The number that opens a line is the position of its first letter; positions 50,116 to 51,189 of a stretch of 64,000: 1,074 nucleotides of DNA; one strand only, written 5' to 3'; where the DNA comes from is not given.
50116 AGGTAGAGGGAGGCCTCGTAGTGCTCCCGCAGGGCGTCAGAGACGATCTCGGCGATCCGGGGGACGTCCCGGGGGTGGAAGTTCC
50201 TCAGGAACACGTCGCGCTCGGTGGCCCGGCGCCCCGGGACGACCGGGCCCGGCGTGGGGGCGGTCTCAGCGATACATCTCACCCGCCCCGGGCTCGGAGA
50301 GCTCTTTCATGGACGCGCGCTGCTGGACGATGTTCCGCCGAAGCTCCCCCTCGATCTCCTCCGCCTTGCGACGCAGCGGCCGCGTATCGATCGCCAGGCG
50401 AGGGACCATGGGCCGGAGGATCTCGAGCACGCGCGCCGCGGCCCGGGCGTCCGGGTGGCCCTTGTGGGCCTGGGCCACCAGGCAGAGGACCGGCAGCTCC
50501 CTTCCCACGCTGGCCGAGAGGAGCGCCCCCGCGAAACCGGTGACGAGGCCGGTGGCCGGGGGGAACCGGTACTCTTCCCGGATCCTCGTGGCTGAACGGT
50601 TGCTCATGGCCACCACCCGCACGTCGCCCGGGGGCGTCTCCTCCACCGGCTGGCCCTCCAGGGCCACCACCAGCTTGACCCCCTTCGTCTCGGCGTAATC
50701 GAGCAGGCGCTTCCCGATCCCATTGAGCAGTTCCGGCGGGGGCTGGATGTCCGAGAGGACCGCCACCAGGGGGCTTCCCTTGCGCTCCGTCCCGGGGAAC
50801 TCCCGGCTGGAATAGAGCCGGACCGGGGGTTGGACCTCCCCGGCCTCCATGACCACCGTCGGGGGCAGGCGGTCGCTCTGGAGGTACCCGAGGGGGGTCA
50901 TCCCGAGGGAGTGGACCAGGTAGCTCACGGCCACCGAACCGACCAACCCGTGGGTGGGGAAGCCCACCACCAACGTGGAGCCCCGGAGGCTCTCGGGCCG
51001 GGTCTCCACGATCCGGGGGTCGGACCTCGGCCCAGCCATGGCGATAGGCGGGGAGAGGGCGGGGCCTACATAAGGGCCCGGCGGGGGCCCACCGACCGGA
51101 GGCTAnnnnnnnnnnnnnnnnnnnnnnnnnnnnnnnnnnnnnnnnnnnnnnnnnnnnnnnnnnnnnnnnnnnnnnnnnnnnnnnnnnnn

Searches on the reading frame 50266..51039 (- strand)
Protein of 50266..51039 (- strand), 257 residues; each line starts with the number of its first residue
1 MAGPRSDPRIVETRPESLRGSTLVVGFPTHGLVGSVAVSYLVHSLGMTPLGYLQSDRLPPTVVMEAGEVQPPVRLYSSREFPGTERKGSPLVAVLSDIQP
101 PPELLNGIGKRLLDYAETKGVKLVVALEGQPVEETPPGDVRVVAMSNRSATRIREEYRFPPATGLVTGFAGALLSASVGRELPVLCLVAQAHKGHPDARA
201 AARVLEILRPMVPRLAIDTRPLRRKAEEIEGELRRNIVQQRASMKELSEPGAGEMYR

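Call 70: search_protein_families(library=ncbifam, proteins=[window:50266-51039:-], max_evalue=0.00001)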
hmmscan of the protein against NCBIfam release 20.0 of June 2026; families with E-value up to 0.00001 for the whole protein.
window:50266-51039:- (257 aa): 2 families
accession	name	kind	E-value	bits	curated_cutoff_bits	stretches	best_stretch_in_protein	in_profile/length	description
TIGR00161.1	TIGR00161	hypoth_equivalog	2.1e-28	99.6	199.25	1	18-245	15-230/239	proteasome assembly chaperone family protein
TIGR00162.1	TIGR00162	hypoth_equivalog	1.8e-10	40.6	200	1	16-234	16-234/260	proteasome assembly chaperone family protein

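Call 71: search_protein_families(library=pfam, proteins=[window:50266-51039:-], max_evalue=0.001)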
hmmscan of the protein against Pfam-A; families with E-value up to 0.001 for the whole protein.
window:50266-51039:- (257 aa): 1 family
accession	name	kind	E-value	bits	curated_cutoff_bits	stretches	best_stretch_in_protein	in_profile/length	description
PF09754.15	PAC2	-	5.9e-38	131.3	25.8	1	23-234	1-212/215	PAC2 family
